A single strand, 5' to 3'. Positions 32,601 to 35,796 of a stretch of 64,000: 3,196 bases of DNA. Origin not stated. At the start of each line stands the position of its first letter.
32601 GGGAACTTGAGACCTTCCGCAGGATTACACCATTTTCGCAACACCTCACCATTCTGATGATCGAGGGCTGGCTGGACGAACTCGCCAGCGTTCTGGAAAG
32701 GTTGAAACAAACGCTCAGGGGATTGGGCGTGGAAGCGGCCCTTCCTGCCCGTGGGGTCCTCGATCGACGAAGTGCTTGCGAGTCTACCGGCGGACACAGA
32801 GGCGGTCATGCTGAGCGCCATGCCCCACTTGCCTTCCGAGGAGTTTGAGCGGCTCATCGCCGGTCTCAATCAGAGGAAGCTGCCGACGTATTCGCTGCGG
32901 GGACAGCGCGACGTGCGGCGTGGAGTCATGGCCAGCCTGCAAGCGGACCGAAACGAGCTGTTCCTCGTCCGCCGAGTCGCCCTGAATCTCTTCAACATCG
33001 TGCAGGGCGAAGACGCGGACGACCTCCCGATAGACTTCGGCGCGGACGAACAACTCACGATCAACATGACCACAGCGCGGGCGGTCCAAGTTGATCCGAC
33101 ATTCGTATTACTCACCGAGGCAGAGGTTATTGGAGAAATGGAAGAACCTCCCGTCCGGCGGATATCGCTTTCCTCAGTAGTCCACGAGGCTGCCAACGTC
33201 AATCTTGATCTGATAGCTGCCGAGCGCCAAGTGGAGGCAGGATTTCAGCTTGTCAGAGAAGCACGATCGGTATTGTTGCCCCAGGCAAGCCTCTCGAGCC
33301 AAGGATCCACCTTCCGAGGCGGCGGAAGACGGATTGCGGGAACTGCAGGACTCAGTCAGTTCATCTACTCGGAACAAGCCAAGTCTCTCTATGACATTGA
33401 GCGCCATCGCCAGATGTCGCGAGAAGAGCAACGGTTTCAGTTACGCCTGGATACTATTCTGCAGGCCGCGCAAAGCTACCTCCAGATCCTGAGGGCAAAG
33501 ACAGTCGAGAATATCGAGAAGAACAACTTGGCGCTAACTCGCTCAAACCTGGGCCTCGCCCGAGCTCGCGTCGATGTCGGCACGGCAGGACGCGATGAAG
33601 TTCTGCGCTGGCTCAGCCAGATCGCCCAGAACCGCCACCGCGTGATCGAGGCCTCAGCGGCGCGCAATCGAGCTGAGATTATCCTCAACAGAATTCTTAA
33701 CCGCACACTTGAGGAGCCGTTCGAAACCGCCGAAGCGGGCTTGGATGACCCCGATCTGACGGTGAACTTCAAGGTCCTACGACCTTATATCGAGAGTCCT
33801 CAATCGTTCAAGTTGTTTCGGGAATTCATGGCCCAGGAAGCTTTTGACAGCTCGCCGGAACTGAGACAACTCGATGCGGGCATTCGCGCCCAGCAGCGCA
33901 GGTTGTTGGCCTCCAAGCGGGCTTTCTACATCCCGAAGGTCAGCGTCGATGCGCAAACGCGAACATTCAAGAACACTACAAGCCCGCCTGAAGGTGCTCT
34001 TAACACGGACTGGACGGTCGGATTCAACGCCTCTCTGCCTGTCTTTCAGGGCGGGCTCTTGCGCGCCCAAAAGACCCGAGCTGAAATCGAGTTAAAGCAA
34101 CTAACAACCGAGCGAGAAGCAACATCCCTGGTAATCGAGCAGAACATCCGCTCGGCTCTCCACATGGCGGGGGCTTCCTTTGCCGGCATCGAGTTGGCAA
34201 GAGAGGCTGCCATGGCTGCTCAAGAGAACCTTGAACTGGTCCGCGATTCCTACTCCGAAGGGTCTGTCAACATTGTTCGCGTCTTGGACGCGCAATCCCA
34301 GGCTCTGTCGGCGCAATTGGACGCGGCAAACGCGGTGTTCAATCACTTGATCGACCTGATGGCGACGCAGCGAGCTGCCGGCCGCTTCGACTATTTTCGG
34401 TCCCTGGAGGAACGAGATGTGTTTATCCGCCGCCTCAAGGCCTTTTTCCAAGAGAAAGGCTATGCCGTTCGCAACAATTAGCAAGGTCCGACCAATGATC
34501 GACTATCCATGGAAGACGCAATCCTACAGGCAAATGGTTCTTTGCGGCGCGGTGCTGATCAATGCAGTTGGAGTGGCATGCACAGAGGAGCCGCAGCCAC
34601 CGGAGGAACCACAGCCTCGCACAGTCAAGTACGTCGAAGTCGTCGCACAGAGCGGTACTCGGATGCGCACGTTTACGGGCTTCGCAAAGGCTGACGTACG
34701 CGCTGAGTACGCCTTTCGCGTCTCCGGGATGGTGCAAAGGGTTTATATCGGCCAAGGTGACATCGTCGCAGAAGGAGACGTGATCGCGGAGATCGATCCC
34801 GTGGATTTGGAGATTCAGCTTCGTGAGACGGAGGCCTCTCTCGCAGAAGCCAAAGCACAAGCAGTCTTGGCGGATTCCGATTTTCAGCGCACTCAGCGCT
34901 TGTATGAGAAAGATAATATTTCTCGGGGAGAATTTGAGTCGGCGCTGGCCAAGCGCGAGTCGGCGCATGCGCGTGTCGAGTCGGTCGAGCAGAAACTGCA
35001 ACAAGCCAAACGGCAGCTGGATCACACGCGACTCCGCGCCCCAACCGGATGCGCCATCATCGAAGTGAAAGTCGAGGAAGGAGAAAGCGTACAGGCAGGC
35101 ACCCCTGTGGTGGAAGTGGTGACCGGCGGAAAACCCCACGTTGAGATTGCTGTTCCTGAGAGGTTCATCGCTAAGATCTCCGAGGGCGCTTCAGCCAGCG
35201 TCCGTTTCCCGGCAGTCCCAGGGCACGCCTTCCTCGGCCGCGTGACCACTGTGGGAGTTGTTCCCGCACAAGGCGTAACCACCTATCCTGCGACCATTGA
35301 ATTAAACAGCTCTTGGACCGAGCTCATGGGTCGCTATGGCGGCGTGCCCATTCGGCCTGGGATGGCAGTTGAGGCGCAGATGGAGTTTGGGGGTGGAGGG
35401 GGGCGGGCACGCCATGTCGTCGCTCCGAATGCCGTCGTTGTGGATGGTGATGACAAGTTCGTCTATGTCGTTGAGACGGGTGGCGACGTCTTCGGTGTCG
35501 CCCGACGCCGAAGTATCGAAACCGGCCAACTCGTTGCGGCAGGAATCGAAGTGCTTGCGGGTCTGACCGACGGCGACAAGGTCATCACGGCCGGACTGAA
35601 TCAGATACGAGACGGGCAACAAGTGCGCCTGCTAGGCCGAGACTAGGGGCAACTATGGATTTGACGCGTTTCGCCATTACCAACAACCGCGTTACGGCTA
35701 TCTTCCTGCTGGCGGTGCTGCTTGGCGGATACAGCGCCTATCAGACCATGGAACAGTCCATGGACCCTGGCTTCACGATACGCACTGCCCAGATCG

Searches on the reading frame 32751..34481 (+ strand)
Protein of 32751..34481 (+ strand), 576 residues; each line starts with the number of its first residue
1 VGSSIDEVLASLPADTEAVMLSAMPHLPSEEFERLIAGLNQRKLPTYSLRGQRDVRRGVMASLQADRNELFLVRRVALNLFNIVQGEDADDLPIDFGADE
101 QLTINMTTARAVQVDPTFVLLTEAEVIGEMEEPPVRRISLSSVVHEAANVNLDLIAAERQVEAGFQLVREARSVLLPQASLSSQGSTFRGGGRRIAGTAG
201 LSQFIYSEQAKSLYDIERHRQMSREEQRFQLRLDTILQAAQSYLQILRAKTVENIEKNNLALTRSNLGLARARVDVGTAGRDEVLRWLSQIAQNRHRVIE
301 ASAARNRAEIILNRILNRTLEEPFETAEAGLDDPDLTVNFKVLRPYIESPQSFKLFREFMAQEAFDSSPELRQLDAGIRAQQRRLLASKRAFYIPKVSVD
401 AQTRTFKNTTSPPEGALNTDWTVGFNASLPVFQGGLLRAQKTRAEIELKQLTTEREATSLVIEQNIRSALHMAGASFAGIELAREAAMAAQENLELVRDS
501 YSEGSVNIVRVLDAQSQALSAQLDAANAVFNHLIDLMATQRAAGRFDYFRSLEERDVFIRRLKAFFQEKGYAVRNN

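Call 60: search_protein_families(library=pfam, proteins=[window:32751-34481:+], max_evalue=0.001)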
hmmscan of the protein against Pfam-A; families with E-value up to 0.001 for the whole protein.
window:32751-34481:+ (576 aa): 2 families
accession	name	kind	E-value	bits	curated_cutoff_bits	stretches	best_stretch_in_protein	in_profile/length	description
PF02321.23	OEP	-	4.6e-42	144.4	22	2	362-542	6-185/187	Outer membrane efflux protein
PF04392.18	ABC_sub_bind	-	0.00067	19.4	25.9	0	8-116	177-281/293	ABC transporter substrate binding protein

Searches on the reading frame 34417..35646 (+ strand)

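Call 60: search_protein_families(library=pfam, proteins=[window:34417-35646:+], max_evalue=0.001)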
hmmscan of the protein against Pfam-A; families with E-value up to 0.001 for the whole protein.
window:34417-35646:+ (409 aa): 4 families
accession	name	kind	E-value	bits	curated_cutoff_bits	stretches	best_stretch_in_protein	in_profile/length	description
PF16576.10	HlyD_D23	-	8.4e-16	58.3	30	1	98-279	22-184/214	Barrel-sandwich domain of CusB or HlyD membrane-fusion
PF13437.12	HlyD_3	-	2.5e-14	54.4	22.2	1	206-298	2-95/106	HlyD family secretion protein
PF13533.13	Biotin_lipoyl_2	-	4.7e-08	33.1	29.8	1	100-127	5-32/32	Biotin-lipoyl like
PF00364.28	Biotin_lipoyl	-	2.7e-06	27.6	22.1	0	214-236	16-38/73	Biotin-requiring enzyme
